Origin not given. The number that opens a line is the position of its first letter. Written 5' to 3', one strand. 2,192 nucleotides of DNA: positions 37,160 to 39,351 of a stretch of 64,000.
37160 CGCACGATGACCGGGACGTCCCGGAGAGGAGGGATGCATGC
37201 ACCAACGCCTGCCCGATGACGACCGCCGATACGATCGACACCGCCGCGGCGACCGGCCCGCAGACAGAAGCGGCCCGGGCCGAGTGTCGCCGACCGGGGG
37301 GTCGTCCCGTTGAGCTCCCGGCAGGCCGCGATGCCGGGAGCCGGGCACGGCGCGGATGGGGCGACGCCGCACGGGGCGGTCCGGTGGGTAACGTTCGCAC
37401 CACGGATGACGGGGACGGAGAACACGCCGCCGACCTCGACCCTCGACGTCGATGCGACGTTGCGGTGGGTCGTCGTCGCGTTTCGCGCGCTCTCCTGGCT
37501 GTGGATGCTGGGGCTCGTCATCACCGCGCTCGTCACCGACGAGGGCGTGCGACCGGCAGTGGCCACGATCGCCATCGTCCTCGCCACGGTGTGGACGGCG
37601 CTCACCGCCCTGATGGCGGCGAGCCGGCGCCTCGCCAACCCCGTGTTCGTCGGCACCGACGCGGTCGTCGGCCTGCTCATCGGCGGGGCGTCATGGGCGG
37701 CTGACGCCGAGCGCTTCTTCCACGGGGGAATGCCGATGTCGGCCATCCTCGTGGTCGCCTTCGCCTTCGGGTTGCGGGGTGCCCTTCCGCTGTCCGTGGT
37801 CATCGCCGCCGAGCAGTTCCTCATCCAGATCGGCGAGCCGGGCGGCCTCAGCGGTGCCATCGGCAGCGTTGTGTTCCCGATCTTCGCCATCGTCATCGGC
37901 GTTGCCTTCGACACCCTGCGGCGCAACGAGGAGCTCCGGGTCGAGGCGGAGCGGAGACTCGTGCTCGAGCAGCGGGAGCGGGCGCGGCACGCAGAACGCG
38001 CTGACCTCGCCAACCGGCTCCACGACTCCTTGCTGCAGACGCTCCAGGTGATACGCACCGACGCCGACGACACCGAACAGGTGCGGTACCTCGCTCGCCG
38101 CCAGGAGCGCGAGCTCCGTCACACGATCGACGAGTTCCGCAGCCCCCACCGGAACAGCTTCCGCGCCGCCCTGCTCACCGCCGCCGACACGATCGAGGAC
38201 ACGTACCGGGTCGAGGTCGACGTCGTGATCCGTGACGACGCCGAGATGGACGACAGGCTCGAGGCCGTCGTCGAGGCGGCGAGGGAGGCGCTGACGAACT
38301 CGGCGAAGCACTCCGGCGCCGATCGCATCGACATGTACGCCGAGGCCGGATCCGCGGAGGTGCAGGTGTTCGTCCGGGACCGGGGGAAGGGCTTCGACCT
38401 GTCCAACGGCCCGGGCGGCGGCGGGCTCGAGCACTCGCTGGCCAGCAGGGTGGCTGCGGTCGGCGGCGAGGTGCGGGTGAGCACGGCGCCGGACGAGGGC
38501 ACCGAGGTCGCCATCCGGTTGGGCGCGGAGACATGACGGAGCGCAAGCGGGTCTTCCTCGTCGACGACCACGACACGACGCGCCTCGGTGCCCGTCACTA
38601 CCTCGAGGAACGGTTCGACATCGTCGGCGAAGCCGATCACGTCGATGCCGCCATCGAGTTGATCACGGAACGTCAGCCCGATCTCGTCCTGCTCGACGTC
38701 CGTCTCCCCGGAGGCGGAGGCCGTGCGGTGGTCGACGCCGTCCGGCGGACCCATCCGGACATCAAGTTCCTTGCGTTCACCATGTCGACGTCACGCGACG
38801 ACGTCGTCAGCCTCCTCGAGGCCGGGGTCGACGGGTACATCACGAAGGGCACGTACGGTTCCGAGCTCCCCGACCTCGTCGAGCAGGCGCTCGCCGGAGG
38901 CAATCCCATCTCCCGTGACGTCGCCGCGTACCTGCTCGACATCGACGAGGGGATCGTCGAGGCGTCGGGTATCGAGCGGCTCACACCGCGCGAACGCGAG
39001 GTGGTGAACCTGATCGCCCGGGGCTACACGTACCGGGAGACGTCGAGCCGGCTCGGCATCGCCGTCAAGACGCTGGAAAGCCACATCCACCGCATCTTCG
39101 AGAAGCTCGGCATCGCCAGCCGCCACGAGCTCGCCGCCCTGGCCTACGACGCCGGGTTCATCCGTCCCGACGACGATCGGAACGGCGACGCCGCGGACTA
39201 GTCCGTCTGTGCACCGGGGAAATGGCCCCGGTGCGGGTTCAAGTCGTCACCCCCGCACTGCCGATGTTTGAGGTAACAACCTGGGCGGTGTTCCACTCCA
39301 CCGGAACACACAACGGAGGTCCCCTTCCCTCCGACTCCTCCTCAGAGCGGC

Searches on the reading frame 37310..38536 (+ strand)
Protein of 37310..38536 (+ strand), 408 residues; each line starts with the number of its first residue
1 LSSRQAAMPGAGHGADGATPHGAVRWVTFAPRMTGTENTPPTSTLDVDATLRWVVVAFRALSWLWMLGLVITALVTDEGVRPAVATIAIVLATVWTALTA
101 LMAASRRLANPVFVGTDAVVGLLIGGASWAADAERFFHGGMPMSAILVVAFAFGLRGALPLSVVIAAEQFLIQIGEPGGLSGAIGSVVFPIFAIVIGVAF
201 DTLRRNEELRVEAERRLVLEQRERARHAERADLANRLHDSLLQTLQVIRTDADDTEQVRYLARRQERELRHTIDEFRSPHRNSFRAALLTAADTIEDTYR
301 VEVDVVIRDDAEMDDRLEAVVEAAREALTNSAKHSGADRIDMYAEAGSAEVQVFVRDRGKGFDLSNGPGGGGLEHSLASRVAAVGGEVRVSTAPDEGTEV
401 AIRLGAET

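Call 4: search_protein_families(library=pfam, proteins=[window:37310-38536:+])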
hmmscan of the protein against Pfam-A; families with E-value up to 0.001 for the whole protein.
window:37310-38536:+ (408 aa): 2 families
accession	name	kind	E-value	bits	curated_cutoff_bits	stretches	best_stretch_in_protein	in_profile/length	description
PF02518.31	HATPase_c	-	1.6e-08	35.4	26.4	1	320-405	6-108/111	Histidine kinase-, DNA gyrase B-, and HSP90-like ATPase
PF13581.12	HATPase_c_2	-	3.8e-05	24.1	27.4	1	314-369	26-86/127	Histidine kinase-like ATPase domain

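Call 7: find_homologous_proteins(query=window:37406-38536:+)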
Query window:37406-38536:+ (376 aa): 2633 proteins with E <= 0.001 among 8000 candidates; the best 120 are listed.
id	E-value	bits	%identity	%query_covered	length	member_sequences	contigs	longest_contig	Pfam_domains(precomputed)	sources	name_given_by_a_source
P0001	5.6e-214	728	92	99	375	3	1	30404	PF02518.32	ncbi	-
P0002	2.1e-138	479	63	98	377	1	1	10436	PF02518.32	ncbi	-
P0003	2.3e-129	450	60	97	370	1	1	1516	PF02518.32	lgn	-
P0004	2.7e-116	407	55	97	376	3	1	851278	PF13581.13,PF02518.32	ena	-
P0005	2.7e-113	397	54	99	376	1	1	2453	PF02518.32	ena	-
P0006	1.4e-112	394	52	98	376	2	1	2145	PF02518.32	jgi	-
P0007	1.2e-111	392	56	99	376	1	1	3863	PF02518.32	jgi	jgi:signal transduction histidine kinase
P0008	1.9e-110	387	56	95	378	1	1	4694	PF13581.13,PF02518.32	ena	-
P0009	3.6e-110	387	54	98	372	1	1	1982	PF02518.32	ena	-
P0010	3.1e-109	384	53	98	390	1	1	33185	PF13581.13,PF02518.32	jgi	jgi:signal transduction histidine kinase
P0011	5.8e-108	379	51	99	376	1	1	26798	PF02518.32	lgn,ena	-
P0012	8.3e-108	379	55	96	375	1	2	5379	PF02518.32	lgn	-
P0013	5.5e-107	376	55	96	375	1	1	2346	PF02518.32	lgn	-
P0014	7.5e-107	376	54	95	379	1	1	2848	PF02518.32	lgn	-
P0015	1.6e-106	375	54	96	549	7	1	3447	PF13581.13,PF02518.32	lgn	-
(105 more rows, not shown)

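Call 10: find_encoding_contigs(protein=P0001, flank=7000, max_places=2)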
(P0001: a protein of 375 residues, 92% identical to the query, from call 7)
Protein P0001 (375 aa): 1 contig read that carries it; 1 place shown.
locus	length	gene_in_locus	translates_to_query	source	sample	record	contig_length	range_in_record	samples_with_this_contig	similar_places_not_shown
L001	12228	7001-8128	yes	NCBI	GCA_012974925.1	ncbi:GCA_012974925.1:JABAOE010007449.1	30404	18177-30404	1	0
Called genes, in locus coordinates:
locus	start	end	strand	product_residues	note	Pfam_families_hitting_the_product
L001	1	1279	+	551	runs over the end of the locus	-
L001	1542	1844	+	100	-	-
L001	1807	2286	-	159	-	-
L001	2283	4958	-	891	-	-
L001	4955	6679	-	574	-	-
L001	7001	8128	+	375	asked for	PF02518:HATPase_c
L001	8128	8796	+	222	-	PF00072:Response_reg, PF08281:Sigma70_r4_2, PF00196:GerE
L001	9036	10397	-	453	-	PF00772:DnaB, PF13481:AAA_25, PF03796:DnaB_C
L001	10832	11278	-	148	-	PF01281:Ribosomal_L9_N, PF03948:Ribosomal_L9_C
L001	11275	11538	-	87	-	PF01084:Ribosomal_S18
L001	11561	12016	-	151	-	PF00436:SSB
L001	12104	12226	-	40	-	?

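Call 11: find_encoding_contigs(protein=P0002, flank=7000, max_places=2)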
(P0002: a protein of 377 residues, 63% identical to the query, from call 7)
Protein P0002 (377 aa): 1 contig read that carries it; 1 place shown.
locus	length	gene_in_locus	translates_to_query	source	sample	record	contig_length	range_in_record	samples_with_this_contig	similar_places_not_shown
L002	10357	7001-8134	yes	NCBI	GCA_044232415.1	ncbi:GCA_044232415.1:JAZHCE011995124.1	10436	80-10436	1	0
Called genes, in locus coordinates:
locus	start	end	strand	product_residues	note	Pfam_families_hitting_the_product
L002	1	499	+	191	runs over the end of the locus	?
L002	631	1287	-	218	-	-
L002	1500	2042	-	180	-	PF19502:DUF6036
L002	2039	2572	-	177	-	PF12728:HTH_17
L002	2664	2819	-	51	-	-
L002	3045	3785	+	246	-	-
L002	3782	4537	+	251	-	PF08843:AbiEii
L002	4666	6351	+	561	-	PF01163:RIO1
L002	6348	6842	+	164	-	-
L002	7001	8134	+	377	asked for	PF02518:HATPase_c (weak)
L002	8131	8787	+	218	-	PF00072:Response_reg, PF00196:GerE, PF08281:Sigma70_r4_2 (weak)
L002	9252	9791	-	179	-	-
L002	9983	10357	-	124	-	?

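Call 12: find_encoding_contigs(protein=P0004, flank=7000, max_places=2)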
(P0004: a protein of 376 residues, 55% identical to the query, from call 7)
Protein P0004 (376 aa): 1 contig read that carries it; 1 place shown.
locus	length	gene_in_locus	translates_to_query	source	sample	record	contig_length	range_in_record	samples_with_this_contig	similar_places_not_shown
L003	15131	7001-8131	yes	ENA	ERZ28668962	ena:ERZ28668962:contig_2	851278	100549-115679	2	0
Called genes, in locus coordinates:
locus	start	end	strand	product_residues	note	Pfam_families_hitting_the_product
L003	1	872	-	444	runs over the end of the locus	-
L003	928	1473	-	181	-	PF20469:OLD-like_TOPRIM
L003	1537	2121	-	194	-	PF00578:AhpC-TSA, PF08534:Redoxin, PF00085:Thioredoxin (weak), PF13098:Thioredoxin_2, PF13905:Thioredoxin_8 (weak)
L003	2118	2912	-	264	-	PF13432:TPR_16 (weak), PF14559:TPR_19 (weak)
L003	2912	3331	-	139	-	PF03918:CcmH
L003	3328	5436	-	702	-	PF01578:Cytochrom_C_asm, PF16327:CcmF_C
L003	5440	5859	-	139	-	PF03100:CcmE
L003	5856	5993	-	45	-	-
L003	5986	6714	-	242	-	PF01578:Cytochrom_C_asm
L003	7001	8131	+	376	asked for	PF13581:HATPase_c_2 (weak), PF02518:HATPase_c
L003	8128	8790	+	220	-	PF00072:Response_reg, PF08281:Sigma70_r4_2 (weak), PF00196:GerE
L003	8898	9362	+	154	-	-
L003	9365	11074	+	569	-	PF18920:DUF5671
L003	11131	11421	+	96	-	-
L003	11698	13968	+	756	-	PF01315:Ald_Xan_dh_C, PF02738:MoCoBD_1, PF20256:MoCoBD_2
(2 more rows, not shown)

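Call 20: search_protein_families(library=ncbifam, proteins=[window:37406-38536:+], max_evalue=0.01)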
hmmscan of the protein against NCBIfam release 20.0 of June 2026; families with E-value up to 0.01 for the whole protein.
window:37406-38536:+ (376 aa): 7 families
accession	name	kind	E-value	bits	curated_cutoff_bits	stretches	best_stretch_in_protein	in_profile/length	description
NF047322.1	HK_morpho_MacS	equivalog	1.4e-31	110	300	1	15-372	2-366/367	MacS family sensor histidine kinase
NF008649.0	PRK11644.1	equivalog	1.8e-16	60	408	2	277-372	401-494/499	signal transduction histidine-protein kinase/phosphatase UhpB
NF008184.0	PRK10935.1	equivalog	2.2e-09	36.5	553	1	237-372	418-557/565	nitrate/nitrite two-component system sensor histidine kinase NarQ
NF052531.1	Strep_LiaS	equivalog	2e-08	33.9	450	1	287-372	240-325/328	envelope stress sensor histidine kinase LiaS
NF052443.1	SensHisKinMctS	equivalog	2.9e-08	32.5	700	1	160-372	218-446/457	two-component system sensor histidine kinase MctS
NF007896.0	PRK10600.1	equivalog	3.3e-07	29.4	578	1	197-375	390-586/598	nitrate/nitrite two-component system sensor histidine kinase NarX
NF047786.1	his_kin_MadS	equivalog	3.9e-05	22.9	500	1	169-329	203-379/434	MadS family sensor histidine kinase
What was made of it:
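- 37406..39201 (+): Kinase (37406-38536) and NarL-type response regulator (38533-39201), overlapping by 4 bp. The best NCBIfam match for the kinase is the MacS family, below its cut-off (call 20).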

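Call 22: list_cluster_members(proteins=[window:37406-38536:+, window:38533-39201:+, window:32111-37018:-])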
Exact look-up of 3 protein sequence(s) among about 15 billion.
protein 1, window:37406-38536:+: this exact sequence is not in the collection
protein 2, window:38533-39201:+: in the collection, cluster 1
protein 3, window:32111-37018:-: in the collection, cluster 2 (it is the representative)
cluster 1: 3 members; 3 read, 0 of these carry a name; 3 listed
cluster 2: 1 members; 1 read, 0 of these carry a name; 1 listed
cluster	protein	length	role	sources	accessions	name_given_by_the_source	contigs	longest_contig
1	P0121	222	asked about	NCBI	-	-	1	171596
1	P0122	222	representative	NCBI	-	-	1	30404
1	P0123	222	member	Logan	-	-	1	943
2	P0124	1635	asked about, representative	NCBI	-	-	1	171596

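Call 24: find_related_loci(query=A2, collection=genome_contigs, flank=6000)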
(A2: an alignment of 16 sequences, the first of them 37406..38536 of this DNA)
Query A2 (376 aa) in genome_contigs; peptide patterns used: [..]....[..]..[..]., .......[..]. (x = any residue, [..] = any of these).
321 stretches matched a pattern; 305 encode a relative of the query (tblastn E <= 1e-3); the best 80 are kept; 80 distinct loci.
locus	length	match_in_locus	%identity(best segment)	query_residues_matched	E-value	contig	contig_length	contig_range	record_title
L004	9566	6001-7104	49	4-370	3e-104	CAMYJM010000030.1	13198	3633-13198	MAG: uncultured Acidimicrobiaceae bacterium isolate FO_M_Acidobacteriota_19.1 genome assembly, contig: scaffold_3697, wh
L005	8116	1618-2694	51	13-370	1e-103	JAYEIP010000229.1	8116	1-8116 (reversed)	MAG: Actinomycetota bacterium isolate MAG188 MAG188_229, whole genome shotgun sequence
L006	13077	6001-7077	48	13-370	1e-97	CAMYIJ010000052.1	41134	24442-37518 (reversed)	MAG: uncultured Acidimicrobiaceae bacterium isolate FCS_M_Acidobacteriota_17 genome assembly, contig: scaffold_1634, who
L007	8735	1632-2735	49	6-370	9e-94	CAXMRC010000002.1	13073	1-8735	MAG: uncultured Gemmatimonadales bacterium isolate 10C-St20-MC-01_bin.19.orig genome assembly, contig: k141_251702, whol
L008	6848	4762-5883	47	1-374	6e-93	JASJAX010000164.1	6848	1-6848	MAG: Acidimicrobiia bacterium isolate MO_035.B30 MO_035.c_3212, whole genome shotgun sequence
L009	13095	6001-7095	48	9-372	5e-92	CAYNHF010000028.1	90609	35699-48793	MAG TPA_asm: uncultured Acidimicrobiaceae bacterium isolate binchicken_co231_36 genome assembly, contig: k141_1520560, w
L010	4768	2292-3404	48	2-370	1e-91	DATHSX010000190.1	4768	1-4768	MAG TPA_asm: Acidimicrobiia bacterium isolate SMAG_U16062 k141_333788, whole genome shotgun sequence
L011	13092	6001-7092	46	2-372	3e-88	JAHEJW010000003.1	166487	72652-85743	MAG: bacterium isolate Ww567 NODE_43_length_166487_cov_15.519247, whole genome shotgun sequence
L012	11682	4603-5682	46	14-373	2e-87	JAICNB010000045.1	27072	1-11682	MAG: Acidimicrobiia bacterium isolate OF_bin.16 k141_1298449_length_27072_cov_11.0451, whole genome shotgun sequence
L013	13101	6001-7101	46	7-370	3e-86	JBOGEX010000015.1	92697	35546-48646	MAG: Acidimicrobiia bacterium isolate M3-S_metawrap_bin.203 k127_3230527, whole genome shotgun sequence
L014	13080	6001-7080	45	14-373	4e-86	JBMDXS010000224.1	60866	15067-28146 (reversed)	MAG: Acidimicrobiia bacterium isolate FBaSoil1_17 FBaSoil1_contig224, whole genome shotgun sequence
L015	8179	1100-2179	45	14-373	9e-86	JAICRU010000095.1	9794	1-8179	MAG: Acidimicrobiia bacterium isolate TY_ISSM_2_bin.47 k141_3043416_length_9794_cov_12.0000, whole genome shotgun sequen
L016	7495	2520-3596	47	15-372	3e-85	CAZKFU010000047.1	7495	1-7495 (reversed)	MAG TPA_asm: uncultured Acidimicrobiaceae bacterium isolate SRP217488_co1_153 genome assembly, contig: NODE_9347_length_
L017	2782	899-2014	45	1-372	5e-87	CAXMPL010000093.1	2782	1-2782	MAG: uncultured Kiloniellales bacterium isolate 07C-BC-St03_bin.26.orig genome assembly, contig: k141_2778792, whole gen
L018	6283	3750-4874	41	1-372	4e-85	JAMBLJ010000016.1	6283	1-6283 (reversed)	MAG: Actinomycetes bacterium isolate H2.bin.90 k83_81811, whole genome shotgun sequence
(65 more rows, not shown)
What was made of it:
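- Tried and rejected: The genome scan returned nothing above 51% identity (call 24).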

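Call 52: find_related_loci(query=window:37406-38536:+, collection=metagenome_contigs, flank=2500)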
Query window:37406-38536:+ (376 aa) in metagenome_contigs; peptide patterns used: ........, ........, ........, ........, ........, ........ (x = any residue, [..] = any of these).
232 stretches matched a pattern; 9 encode a relative of the query (tblastn E <= 1e-3); 9 distinct loci.
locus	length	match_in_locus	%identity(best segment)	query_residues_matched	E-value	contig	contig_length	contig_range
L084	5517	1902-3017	92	1-372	0e+0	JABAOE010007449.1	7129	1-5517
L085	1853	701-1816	92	1-372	0e+0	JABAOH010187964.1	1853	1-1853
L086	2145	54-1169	52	5-376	2e-118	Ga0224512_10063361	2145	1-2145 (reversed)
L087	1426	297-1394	45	13-372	2e-84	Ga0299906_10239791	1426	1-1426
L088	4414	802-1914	30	19-370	2e-22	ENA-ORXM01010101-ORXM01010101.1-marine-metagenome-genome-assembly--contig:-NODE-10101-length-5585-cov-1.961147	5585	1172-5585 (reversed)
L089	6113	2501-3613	30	19-370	2e-22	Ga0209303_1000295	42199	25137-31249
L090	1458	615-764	48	324-372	1e-5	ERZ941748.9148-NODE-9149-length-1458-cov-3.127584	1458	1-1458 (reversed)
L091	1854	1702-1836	42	307-351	2e-5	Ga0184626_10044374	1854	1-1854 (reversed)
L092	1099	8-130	46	296-333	1e-5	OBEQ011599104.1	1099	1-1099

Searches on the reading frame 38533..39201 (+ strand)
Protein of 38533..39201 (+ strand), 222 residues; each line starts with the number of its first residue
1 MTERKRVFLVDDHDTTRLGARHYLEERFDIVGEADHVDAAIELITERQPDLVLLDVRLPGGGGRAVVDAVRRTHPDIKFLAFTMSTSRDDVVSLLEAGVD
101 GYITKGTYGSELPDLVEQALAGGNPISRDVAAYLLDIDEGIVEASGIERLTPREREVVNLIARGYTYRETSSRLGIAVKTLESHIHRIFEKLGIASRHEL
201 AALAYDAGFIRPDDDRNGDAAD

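Call 4: search_protein_families(library=pfam, proteins=[window:38533-39201:+])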
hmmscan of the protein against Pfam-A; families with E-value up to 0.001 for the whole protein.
window:38533-39201:+ (222 aa): 5 families
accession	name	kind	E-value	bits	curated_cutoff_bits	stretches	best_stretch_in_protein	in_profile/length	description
PF00072.30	Response_reg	-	6.2e-21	75.1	30.2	1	7-114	1-108/111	Response regulator receiver domain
PF00196.25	GerE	-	2.3e-13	50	23.5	1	149-204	2-57/57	Bacterial regulatory proteins, luxR family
PF08281.18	Sigma70_r4_2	-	5.6e-10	39.2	25.7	1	147-192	8-54/54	Sigma-70, region 4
PF13518.12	HTH_28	-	4.2e-05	24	25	1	156-187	4-35/52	Helix-turn-helix domain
PF04545.22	Sigma70_r4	-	4.2e-05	23.4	24.1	1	147-192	2-48/50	Sigma-70, region 4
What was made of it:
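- On Operator of a NarL/FixJ-family response regulator: Pfam Response_reg (6e-21) and GerE (2e-13) at 38533-39201 (call 4).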

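Call 19: search_solved_structures(query=window:38533-39201:+, show_alignments=3)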
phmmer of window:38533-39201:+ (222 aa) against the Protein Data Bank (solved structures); distinct sequences matched with E-value up to 0.001: 192 (the best 60 are shown).
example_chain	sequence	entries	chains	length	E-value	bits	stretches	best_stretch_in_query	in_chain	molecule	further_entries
3c3w_A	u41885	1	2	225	1.8e-28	103.2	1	6-215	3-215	TWO COMPONENT TRANSCRIPTIONAL REGULATORY PROTEIN DEVR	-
1a04_A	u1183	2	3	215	6.7e-28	101.3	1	5-203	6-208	NITRATE/NITRITE RESPONSE REGULATOR PROTEIN NARL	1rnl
7ve6_A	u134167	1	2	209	1.4e-25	93.7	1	6-207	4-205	Response regulator protein VraR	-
4gvp_A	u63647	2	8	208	1.6e-25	93.5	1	6-207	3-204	Response regulator protein vraR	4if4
5hev_A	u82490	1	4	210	1.8e-22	83.6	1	6-210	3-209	Response regulator protein VraR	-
3cz5_A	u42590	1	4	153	2.3e-18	70.1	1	5-134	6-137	Two-component response regulator, LuxR family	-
4yn8_A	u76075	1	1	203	1.5e-16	64.2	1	6-199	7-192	Response regulator ChrA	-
4ldz_A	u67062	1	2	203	3.6e-16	63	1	7-209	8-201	Transcriptional regulatory protein DesR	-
5o8y_A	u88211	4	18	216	3.7e-16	62.9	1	6-207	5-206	Transcriptional regulatory protein RcsB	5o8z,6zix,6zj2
5vxn_A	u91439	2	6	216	4.1e-16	62.8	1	6-206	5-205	Transcriptional regulatory protein RcsB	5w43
6eo2_A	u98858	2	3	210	6.9e-16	62.1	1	6-203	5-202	Transcriptional regulatory protein RcsB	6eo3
9xzo_A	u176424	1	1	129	2.1e-13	53.9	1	6-119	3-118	De novo protein M1X0B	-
1yio_A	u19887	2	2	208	1.4e-11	48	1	1-203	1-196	response regulatory protein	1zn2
3eul_A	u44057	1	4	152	5.6e-11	46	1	3-123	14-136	POSSIBLE NITRATE/NITRITE RESPONSE TRANSCRIPTIONAL REGULATORY PROTEIN NARL (DNA-binding res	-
1b00_A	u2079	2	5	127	3.2e-10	43.5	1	5-116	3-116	PHOSPHATE REGULON TRANSCRIPTIONAL REGULATORY PROTEIN PHOB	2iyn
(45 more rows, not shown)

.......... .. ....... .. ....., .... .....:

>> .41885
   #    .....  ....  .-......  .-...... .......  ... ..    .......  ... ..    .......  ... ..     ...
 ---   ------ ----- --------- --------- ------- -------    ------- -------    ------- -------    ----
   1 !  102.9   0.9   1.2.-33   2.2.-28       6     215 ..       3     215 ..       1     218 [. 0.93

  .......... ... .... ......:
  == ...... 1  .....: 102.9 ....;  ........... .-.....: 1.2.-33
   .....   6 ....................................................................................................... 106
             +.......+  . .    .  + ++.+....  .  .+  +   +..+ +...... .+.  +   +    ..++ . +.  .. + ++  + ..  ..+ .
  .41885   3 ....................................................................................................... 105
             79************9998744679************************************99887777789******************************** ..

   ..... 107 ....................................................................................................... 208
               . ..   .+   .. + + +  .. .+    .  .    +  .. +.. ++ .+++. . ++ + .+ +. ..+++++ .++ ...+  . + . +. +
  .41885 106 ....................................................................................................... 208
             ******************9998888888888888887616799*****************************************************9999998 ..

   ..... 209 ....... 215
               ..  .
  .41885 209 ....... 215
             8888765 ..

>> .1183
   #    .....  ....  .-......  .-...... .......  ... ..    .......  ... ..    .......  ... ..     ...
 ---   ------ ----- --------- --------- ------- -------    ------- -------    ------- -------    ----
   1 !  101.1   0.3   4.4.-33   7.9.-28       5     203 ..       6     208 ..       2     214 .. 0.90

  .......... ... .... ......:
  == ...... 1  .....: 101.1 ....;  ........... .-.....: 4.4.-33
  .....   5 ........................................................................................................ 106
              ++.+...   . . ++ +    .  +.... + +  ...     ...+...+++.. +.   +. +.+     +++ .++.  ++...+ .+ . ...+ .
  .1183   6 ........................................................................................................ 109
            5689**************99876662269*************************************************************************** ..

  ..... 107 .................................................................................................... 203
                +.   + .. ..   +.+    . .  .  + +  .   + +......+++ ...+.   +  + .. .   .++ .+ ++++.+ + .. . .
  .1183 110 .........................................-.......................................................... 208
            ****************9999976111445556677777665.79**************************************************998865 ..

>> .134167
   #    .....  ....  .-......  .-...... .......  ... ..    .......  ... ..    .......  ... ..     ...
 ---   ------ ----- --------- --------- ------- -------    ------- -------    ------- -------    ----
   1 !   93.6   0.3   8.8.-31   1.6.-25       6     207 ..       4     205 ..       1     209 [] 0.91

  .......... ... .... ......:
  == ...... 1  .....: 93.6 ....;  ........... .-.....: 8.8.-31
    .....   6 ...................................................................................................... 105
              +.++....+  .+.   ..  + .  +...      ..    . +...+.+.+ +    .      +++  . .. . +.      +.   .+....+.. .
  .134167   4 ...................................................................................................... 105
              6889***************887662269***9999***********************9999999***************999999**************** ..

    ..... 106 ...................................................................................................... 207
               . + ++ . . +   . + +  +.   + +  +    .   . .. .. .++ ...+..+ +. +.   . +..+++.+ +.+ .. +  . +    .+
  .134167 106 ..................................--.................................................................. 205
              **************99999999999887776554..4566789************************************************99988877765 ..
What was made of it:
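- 37406..39201 (+): The best solved relative of the regulator is DevR/DosR (call 19).
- On DosR (Dos box) regulon: The regulator has K, E and S at the aligned positions (call 19).
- Closest known: DosR/DevR of Mycobacterium tuberculosis and its Dos box, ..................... Same: DevR is the best solved relative of this regulator, E 1.8e-28 over its full length (call 19).
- Closest known: DosR/DevR of Mycobacterium tuberculosis and its Dos box, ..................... Different: Two of three DosR base-contact residues are changed (call 19).
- Closest known: LiaRS/VraSR-type cell-envelope stress systems of Firmicutes. Same: VraR is among the best solved relatives, E 1e-25 (call 19).
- Tried and rejected: Rejected on spacing and on recognition residues (call 19).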

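Call 20: search_protein_families(library=ncbifam, proteins=[window:38533-39201:+], max_evalue=0.01)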
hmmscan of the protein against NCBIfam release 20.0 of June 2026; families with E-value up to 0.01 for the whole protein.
window:38533-39201:+ (222 aa): 103 families (the best 25 are shown)
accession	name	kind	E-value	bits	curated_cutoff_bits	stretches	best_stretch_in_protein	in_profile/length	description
NF007935.0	PRK10651.1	equivalog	3.9e-33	114.5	250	1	2-202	4-208/216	two-component system response regulator NarL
NF052445.1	RespRegMctR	equivalog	4.9e-32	111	300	1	6-208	3-203/205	two-component system response regulator MctR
NF007018.1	PRK09483.1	equivalog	1.5e-29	103.2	280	1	7-210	4-209/217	UvrY/SirA/GacA family response regulator transcription factor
NF007708.0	PRK10403.1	equivalog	5.3e-28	97.9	343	1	6-198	8-202/215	nitrate/nitrite response regulator protein NarP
NF047785.1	respo_reg_MadR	equivalog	2e-27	95.9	300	1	6-208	2-207/209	MadR family response regulator transcription factor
NF011896.0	PRK15369.1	equivalog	1.8e-25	89.8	242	1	5-206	4-206/211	two component system response regulator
NF008098.0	PRK10840.1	equivalog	1e-16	61.1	235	1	6-205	5-204/216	response regulator transcription factor RcsB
NF041367.1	CheY_Halo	equivalog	2.1e-15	57.1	200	1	7-106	1-100/114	chemotaxis protein CheY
NF007403.0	PRK09935.1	equivalog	1.7e-14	54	271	1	7-204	6-204/210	fimbria biosynthesis transcriptional regulator FimZ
NF040749.1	tetrathio_RR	equivalog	1.7e-13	50.7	290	1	7-200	2-184/191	tetrathionate respiration response regulator TtrR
NF007685.0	PRK10360.1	equivalog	3.6e-13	49.8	258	1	7-206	4-194/196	response regulator transcription factor UhpA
TIGR02154.1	PhoB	equivalog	1e-12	47.9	296.2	1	5-113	3-113/226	phosphate regulon transcriptional regulator PhoB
NF041830.1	RR_TF_ErdR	exception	1.9e-12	47.3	390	1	31-203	32-204/213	response regulator transcription factor ErdR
NF040689.1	MtrAB_MtrA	equivalog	1.9e-12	47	300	1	25-121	20-114/219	MtrAB system response regulator MtrA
NF007419.0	PRK09958.1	equivalog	8.7e-12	45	251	1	8-204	4-198/204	acid-sensing system DNA-binding response regulator EvgA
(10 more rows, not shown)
